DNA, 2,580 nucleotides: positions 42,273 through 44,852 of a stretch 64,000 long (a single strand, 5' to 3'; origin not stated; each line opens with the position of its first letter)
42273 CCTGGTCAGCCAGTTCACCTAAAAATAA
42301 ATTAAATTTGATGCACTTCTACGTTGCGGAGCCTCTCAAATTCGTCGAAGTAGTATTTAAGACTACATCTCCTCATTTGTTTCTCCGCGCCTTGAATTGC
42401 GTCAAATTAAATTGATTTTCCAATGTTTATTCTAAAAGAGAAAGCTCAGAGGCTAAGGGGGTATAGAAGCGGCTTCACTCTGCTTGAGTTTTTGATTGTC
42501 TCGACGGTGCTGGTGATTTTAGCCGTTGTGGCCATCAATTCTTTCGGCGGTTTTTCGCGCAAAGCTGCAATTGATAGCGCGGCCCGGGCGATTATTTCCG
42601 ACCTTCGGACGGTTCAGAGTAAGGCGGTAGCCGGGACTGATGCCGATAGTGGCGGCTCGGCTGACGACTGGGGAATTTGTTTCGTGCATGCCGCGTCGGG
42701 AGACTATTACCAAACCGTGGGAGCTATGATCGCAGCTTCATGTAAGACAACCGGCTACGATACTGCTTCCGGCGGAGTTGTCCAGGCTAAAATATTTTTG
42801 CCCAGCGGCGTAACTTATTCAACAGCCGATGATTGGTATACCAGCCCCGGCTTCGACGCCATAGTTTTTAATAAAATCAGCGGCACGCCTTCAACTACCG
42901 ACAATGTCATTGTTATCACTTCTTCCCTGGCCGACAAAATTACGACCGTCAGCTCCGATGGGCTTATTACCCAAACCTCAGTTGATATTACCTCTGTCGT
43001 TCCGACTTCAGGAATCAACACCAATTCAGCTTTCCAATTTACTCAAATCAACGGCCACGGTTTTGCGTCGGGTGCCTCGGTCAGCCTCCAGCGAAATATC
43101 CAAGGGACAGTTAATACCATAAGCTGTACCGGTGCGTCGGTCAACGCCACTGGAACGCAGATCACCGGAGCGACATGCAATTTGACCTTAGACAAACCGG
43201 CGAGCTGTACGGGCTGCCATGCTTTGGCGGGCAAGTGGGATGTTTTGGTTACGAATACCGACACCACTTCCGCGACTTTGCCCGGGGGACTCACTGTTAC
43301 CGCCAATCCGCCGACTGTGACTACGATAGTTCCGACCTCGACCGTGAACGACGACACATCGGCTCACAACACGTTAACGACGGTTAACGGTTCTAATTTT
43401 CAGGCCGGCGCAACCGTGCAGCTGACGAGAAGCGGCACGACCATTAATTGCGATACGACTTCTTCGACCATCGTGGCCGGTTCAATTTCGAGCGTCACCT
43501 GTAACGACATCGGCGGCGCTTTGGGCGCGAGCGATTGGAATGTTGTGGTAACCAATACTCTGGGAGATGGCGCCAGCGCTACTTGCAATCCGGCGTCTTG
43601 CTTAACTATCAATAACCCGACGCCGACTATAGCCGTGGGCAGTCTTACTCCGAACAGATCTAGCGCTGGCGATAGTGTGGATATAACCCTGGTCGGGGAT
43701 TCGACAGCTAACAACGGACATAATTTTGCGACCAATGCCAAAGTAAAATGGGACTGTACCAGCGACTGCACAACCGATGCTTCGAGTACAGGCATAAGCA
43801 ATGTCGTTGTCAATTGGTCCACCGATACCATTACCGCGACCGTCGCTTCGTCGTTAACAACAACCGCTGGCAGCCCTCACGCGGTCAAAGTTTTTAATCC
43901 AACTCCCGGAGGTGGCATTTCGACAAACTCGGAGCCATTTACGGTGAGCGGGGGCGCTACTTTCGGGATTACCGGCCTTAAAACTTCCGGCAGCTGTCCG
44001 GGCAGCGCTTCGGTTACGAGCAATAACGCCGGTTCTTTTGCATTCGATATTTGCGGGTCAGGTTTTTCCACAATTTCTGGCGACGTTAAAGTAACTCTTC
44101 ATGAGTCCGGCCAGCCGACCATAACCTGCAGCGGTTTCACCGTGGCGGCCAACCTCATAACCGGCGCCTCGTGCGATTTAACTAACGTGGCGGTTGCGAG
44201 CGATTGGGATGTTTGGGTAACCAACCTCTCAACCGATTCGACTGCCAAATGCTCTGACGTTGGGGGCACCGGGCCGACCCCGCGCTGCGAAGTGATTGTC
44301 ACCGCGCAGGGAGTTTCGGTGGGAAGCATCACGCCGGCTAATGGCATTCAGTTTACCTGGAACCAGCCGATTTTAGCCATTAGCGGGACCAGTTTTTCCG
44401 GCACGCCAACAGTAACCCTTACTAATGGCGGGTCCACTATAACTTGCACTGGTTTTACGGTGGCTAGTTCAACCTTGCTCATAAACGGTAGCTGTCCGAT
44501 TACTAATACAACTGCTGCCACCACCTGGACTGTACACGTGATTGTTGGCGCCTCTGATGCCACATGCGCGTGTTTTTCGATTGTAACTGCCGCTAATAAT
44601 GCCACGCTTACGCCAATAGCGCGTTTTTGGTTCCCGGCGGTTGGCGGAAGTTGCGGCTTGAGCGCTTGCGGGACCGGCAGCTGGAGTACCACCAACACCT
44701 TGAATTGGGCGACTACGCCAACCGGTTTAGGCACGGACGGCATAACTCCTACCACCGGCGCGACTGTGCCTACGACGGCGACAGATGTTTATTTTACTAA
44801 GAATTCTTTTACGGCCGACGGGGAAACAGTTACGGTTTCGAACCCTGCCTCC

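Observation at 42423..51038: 2871-aa protein with a canonical type IV prepilin N-terminus directly downstream of pilB-pilC: a giant pilin-like fibre or adhesin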

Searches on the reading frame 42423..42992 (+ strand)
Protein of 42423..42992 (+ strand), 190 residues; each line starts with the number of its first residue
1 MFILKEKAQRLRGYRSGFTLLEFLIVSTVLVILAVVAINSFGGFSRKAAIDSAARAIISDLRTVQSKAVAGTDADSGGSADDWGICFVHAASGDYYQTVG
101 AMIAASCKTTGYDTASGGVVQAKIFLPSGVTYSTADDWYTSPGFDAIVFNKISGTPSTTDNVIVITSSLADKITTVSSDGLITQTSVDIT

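Call 24: find_homologous_proteins(query=window:42423-42992:+, max_evalue=0.001)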
Query window:42423-42992:+: 292 candidates shared short words with the query, none scored E <= 0.001.

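Call 32: search_protein_representatives(protein=window:42423-42992:+)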
Query: 190 residues. Proteins with E-value up to 0.001 (for the whole library): 913; up to 1e-10: 20; up to 1e-30: 1. The best 150 are listed.
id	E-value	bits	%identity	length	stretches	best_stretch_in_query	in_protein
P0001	8.9e-112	387.5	100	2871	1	1-190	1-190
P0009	2.5e-23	99.6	40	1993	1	14-190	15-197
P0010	1.4e-19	87.3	40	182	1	15-184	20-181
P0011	3.4e-18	82.8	38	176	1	14-180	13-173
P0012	1.7e-17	80.5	36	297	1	14-187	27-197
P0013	2.2e-16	77.0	38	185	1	14-184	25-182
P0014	4.9e-16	75.8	39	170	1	16-182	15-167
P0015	2.6e-15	73.4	36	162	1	14-183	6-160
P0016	3.7e-13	66.4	37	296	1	8-181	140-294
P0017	4.3e-13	66.2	36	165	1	16-181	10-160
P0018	4.5e-13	66.2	39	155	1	13-182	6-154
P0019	1.1e-11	61.7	38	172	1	15-180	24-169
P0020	2.4e-11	60.5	32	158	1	14-180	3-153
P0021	3.1e-11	60.2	38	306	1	17-176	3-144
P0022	4.0e-11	59.8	33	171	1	9-182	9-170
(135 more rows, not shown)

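Call 34: find_encoding_contigs(protein=P0009, flank=10000, max_places=3)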
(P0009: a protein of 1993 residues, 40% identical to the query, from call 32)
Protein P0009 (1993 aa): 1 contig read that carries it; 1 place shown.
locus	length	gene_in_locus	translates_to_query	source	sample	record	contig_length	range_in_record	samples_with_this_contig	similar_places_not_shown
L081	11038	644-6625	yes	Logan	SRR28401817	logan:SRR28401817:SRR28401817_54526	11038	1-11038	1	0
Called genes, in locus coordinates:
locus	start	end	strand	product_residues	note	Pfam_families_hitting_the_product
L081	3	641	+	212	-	?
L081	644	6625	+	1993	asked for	PF07963:N_methyl (weak)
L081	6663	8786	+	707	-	-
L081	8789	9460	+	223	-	-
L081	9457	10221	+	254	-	-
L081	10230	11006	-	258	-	PF00950:ABC-3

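Call 38: search_protein_families(library=pfam, alignment_id=A1, max_evalue=0.01)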
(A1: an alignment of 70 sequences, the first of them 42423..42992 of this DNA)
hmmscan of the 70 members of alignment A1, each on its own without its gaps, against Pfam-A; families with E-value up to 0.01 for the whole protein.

A. member 1, window:42423-42992:+ (190 aa): 1 family
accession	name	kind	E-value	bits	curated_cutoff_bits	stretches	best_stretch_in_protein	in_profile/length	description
PF07963.17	N_methyl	-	3.2e-05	23.7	21.2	1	15-37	4-26/27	Prokaryotic N-terminal methylation motif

B. families by the number of members that match (of 70 scanned): 5 families
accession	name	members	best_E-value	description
PF07963.17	N_methyl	66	1.5e-09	Prokaryotic N-terminal methylation motif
PF12019.13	GspH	13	1.2e-07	Type II transport protein GspH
PF17475.7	Binary_toxB_2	1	0.0014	Clostridial binary toxin B/anthrax toxin PA domain 2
PF05844.17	YopD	1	0.0081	YopD protein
PF23959.1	DUF7288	1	0.0099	Family of unknown function (DUF7288)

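Call 39: search_solved_structures(query=A1, max_evalue=1)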
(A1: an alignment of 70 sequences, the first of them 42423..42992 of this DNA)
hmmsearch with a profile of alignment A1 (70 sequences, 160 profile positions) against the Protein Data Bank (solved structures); distinct sequences matched with E-value up to 1: 25.
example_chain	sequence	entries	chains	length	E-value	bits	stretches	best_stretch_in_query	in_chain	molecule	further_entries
9laa_A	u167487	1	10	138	1.5e-12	51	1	4-120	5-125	Type IV pilin protein PilA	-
7tgg_A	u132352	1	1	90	5.5e-12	49.2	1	4-67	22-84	Geopilin domain 1 protein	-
9egp_A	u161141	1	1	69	1.4e-11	47.9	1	5-51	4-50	Geopilin domain 1 protein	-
2m7g_A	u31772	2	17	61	2.5e-09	40.6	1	12-67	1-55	Geopilin domain 1 protein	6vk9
6gv9_A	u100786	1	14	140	4e-09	39.9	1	12-50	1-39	Prepilin peptidase-dependent protein D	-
1oqw_A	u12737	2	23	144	2.9e-08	37.1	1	12-62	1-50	Fimbrial protein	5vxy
8tum_e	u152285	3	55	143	4.9e-08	36.4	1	12-64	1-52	Type IV major pilin protein PilA | Pilin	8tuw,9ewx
8tj2_C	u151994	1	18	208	5.2e-08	36.3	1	12-67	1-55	Type IV major pilin protein PilA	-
8tob_GA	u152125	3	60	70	1.3e-07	35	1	13-48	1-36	Fimbrial protein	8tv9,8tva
8p3b_A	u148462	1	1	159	3.5e-07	33.6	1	12-47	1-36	Fimbrial protein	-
1ay2_A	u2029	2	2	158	3.6e-07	33.6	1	12-47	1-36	TYPE 4 PILIN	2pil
2hi2_A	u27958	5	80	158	3.8e-07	33.5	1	12-47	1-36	Fimbrial protein | PilA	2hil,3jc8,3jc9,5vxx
5kua_A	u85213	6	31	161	6.6e-07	32.7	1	12-47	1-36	pilin | Neisseria meningitidis PilE variant SB-GATDH | Neisseria meningitidis PilE, SB-DATDH variant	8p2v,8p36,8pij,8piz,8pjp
3sok_A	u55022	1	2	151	1.9e-06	31.2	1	12-42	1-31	Fimbrial protein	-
9lab_B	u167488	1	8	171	2.5e-06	30.8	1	8-42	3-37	MSHA major pilin subunit MshA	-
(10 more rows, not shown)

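Call 43: predict_structure(alignment_id=A1)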
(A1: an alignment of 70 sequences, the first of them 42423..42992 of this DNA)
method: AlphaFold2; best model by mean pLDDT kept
length: 190 residues; sequences in the alignment: 70
mean_pLDDT: 84.6   pTM: 0.76
mean pLDDT of the five models: 84.6, 84.1, 83.8, 83.5, 83.1
residues with pLDDT >= 90: 103; 70-90: 48; 50-70: 38; < 50: 1
segments of 3 or more residues with pLDDT < 50: none
pLDDT, mean of each block of 10 residues (from residue 1): 59 75 97 94 92 96 96 87 91 91 66 65 94 71 78 89 84 94 90
secondary structure, 60 per line:
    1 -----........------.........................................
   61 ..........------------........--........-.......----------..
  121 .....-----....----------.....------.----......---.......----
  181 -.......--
elements in order: H6-13 H20-70 E83-90 E93-100 H102-108 E119-125 E131-134 E145-149 E161-166 E170-176 E182-188

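Call 46: fold_search(model_id=the predicted structure, library=pdb)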
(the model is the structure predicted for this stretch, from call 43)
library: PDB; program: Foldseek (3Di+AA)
matches with E <= 10: 582; with E <= 0.001: 0
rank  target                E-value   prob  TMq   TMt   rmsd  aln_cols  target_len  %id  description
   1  2gn3_A                8.2e-02  0.20  0.16  0.15  10.2       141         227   11  Metal-free (apo-PAL) in complex with alpha-D-Met-Man (released 2006-07-25)
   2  2gmp_A                2.1e-01  0.13  0.16  0.15  10.1       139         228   12  Metal-free (apo) P. angolensis seed lectin in complex with GlcNAC-beta(1-2)Man (released 2006-07-25)
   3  2gme_A                2.5e-01  0.13  0.16  0.14  10.5       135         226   10  Metal-free (apo) P. angolensis seed lectin (released 2006-07-25)
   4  2ntk_A                2.7e-01  0.23  0.21  0.20  11.8       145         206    8  Crystal structure of PurO/IMP from Methanothermobacter thermoautotrophicus (released 2007-04-24)
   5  1kuu                  3.3e-01  0.20  0.21  0.20   8.7       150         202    8  CRYSTAL STRUCTURE OF METHANOBACTERIUM THERMOAUTOTROPHICUM CONSERVED PROTEIN MTH1020 REVEALS AN NTN-HYDROLASE FOLD (released 2002-05-29)
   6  5mc9_A                3.7e-01  0.11  0.14  0.07  11.1       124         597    6  Crystal structure of the heterotrimeric integrin-binding region of laminin-111 (released 2017-02-08)
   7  3fds_D                4.0e-01  0.11  0.17  0.14  12.1       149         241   10  Structural insight into recruitment of translesion DNA polymerase Dpo4 to sliding clamp PCNA (released 2009-01-20)
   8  2wjs                  4.2e-01  0.13  0.15  0.06  12.8       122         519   11  Crystal structure of the LG1-3 region of the laminin alpha2 chain (released 2009-06-23)
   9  2ntm_D                4.4e-01  0.15  0.21  0.20  10.2       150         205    9  Crystal structure of PurO from Methanothermobacter thermoautotrophicus (released 2007-04-24)
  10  1q8q_A                5.0e-01  0.09  0.17  0.15   9.5       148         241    9  Pterocarpus angolensis lectin (PAL) in complex with the dimannoside Man(alpha1-4)Man (released 2004-02-10)
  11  7cec_C                5.2e-01  0.04  0.14  0.07  16.8       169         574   11  Structure of alpha6beta1 integrin in complex with laminin-511 (released 2021-06-23)
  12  9gpg_A                5.5e-01  0.03  0.10  0.05  17.0       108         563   12  Complex of ManDH5 native enzyme with Mannobiose after co crystallization with Mannopentaose at 1.7 angstroms resolutio (released 2025-09-17)
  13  3gvz_A                6.2e-01  0.18  0.21  0.16  12.1       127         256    8  Crystal structure of the protein CV2077 from Chromobacterium violaceum. Northeast Structural Genomics Consortium Targe (released 2009-04-14)
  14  2gnm_B                6.2e-01  0.07  0.15  0.12  12.7       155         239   10  P. angolensis lectin (PAL) treated with EDTA for 39 hours (released 2006-07-25)
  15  9gaw_A                6.2e-01  0.06  0.17  0.03  16.9       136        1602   11  High-resolution structure of the Anaphase-promoting complex/cyclosome (APC/C) bound to co-activator Cdh1 (released 2024-08-14)
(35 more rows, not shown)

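Call 50: search_protein_families(library=pfam, proteins=[P0009], max_evalue=1)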
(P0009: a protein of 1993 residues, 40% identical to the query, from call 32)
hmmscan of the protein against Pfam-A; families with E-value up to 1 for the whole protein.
P0009 (1993 aa): 1 family
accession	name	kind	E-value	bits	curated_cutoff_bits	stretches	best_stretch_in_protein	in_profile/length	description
PF07963.17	N_methyl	-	5.4e-06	26.2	21.2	1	16-37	4-25/27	Prokaryotic N-terminal methylation motif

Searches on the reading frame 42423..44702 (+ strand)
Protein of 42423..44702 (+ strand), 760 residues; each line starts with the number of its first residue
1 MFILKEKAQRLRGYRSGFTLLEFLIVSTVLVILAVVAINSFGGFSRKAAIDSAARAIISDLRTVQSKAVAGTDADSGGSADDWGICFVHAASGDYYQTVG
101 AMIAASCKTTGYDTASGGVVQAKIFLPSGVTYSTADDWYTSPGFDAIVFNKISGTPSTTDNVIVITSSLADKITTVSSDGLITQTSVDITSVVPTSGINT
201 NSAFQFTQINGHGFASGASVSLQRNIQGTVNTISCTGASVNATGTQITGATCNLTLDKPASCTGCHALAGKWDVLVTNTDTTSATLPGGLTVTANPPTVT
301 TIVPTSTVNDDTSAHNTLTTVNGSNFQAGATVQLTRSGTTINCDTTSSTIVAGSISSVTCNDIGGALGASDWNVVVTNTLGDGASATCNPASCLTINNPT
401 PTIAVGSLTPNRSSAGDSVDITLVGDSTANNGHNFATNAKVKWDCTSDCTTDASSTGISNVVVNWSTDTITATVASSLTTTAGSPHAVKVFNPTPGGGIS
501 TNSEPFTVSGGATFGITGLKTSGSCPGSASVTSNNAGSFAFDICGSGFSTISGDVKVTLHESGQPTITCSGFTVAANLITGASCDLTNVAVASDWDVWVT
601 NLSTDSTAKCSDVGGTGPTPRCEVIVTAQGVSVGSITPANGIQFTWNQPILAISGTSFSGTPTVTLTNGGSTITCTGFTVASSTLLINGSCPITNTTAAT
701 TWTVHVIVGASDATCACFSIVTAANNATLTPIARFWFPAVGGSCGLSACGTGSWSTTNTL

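Call 65: find_homologous_proteins(query=A5, max_evalue=0.001)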
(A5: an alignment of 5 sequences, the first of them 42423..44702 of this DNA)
Query A5 (5 sequences) (760 aa, profile of the alignment): 59 proteins with E <= 0.001 among 8000 candidates.
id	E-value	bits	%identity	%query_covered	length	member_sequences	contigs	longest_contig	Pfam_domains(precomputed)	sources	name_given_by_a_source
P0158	6.2e-106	374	31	65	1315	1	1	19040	PF24328.3,PF24327.3,PF11141.14,PF00085.27,PF08534.17,PF13905.13,PF00578.28,PF11589.15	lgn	-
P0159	1.2e-83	300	31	64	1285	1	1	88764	PF16820.12,PF00801.27,PF24327.3,PF01835.26,PF18911.7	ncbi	-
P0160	1.5e-77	280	33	33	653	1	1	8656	PF01833.31,PF24327.3,PF11141.14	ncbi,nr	ncbi:MAG: hypothetical protein LUQ33_05435, partial [Methanoregulaceae archaeon]|nr:hypothetical pro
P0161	1.2e-64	237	29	57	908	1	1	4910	PF24328.3,PF24327.3,PF07790.17,PF01835.26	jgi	jgi:hypothetical protein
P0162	4.4e-64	235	29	41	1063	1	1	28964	PF24328.3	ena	-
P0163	3.6e-59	219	32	26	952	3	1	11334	PF01011.29,PF24328.3,PF13360.14,PF01833.31,PF13570.14,PF01835.26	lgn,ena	-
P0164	1.1e-55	208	39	15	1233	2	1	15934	PF01551.30,PF01833.31,PF20144.6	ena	-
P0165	1.6e-53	200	29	57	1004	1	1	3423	PF16820.12,PF00801.27,PF18981.7,PF24327.3,PF18911.7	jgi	-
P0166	3.0e-47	180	32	24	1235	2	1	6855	PF01833.31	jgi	jgi:hypothetical protein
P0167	1.3e-44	171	29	41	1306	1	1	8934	PF01833.31,PF13554.13,PF20144.6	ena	-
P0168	3.9e-44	169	36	21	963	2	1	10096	-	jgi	-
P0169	6.9e-40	155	31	39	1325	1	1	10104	PF01833.31,PF09099.17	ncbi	ncbi:MAG: beta strand repeat-containing protein [Solirubrobacteraceae bacterium]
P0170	2.3e-38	150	30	42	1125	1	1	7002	-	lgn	-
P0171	2.2e-37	147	33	28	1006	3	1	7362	PF01833.31,PF03160.21,PF13946.12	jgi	jgi:hypothetical protein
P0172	8.4e-37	145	29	35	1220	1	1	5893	-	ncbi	-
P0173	2.1e-36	144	36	28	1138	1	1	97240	PF01833.31,PF09099.17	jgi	jgi:hypothetical protein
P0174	6.0e-35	139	29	44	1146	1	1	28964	PF24328.3,PF01833.31,PF13946.12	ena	-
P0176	8.7e-27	112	37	18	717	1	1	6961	PF01833.31,PF23071.2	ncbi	ncbi:MAG: hypothetical protein E6J35_10270, partial [Chloroflexi bacterium]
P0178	2.7e-22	97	30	36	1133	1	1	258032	PF01833.31,PF09099.17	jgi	jgi:hypothetical protein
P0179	3.2e-22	97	29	29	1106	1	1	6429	PF01833.31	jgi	-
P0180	3.8e-22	97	30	27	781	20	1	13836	PF01833.31,PF00404.25,PF13554.13,PF20144.6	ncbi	ncbi:MAG: Cell surface receptor IPT/TIG domain protein, partial [Candidatus Azambacteria bacterium G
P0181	9.3e-22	95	28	28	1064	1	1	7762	PF01833.31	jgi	jgi:hypothetical protein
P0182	3.6e-21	93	35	26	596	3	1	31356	PF01833.31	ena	-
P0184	7.3e-20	89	32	44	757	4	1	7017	PF01833.31,PF20144.6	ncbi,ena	-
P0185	8.9e-19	85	34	25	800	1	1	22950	PF01833.31,PF20144.6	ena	-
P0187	1.8e-16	78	29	42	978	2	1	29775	PF23560.2,PF04151.22,PF01833.31,PF13287.13,PF13290.14,PF20144.6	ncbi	ncbi:MAG TPA: IPT/TIG domain-containing protein, partial [Terracidiphilus sp.]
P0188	2.8e-15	74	31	40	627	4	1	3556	PF01833.31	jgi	jgi:hypothetical protein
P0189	1.9e-14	71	32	27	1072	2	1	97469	PF01833.31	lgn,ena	-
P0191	8.6e-13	66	37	15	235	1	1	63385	PF01833.31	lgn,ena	-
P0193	2.6e-12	64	32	28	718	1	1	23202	PF01156.25,PF01833.31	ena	-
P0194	3.5e-12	64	30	25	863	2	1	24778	PF01833.31,PF09099.17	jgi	jgi:hypothetical protein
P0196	2.1e-11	61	44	10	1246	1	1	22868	PF01833.31,PF20144.6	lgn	-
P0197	4.3e-11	60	32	27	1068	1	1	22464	PF01839.30,PF01833.31,PF13517.13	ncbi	ncbi:MAG: hypothetical protein QOJ00_80 [Actinomycetota bacterium]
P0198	2.1e-10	58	34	31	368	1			PF01833.31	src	-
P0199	2.9e-10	57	38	10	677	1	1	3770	PF01833.31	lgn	-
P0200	3.1e-10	57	40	6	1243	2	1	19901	PF14312.13,PF01833.31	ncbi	-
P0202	6.6e-9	53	30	13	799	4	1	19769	PF00413.31,PF01833.31,PF13620.13,PF20144.6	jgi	jgi:MYXO-CTERM domain-containing protein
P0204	9.3e-8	49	32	28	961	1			PF01833.31,PF20144.6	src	-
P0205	1.0e-7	49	30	37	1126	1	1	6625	PF09286.17,PF26102.1,PF01833.31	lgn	-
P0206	1.8e-7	48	31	20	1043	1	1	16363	PF01833.31,PF09099.17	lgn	-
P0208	2.4e-7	48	28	42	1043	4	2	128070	PF01833.31,PF20144.6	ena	-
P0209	2.0e-5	41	29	38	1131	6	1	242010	PF01833.31,PF02012.27,PF15902.13,PF20144.6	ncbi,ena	-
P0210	1.4e-4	38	36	14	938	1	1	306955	PF01833.31,PF13385.14,PF00395.26,PF07995.18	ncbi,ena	-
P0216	8.4e-4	36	36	14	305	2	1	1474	PF01833.31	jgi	jgi:hypothetical protein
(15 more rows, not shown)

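Call 67: find_related_loci(query=A5, collection=metagenome_contigs, flank=10000)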
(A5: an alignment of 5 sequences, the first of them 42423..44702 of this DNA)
Query A5 (760 aa) in metagenome_contigs; peptide patterns used: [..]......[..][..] (x = any residue, [..] = any of these).
86 stretches matched a pattern; 1 encode a relative of the query (tblastn E <= 1e-3); 1 distinct loci.
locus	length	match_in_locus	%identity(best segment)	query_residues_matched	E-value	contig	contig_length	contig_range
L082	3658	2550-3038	37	15-185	1e-24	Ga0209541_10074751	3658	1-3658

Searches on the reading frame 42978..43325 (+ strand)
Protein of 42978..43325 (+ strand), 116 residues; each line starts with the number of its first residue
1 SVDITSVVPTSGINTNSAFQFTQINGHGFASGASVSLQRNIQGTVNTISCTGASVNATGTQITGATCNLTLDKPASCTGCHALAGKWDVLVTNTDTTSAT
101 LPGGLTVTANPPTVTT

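Call 50: search_protein_families(library=pfam, proteins=[window:42978-43325:+], max_evalue=1)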
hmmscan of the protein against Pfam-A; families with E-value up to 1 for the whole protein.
window:42978-43325:+ (116 aa): 0 families

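Call 52: search_solved_structures(query=A4, max_evalue=1)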
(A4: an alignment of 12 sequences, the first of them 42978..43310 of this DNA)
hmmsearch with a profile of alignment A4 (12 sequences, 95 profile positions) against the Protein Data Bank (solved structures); distinct sequences matched with E-value up to 1: 2.
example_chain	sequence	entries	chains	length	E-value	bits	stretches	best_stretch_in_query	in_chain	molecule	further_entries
8k8i_A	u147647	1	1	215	0.16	15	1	5-86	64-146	De novo design protein -N14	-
8h1i_B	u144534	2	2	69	0.7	12.9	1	5-35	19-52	Cold shock-like protein CspC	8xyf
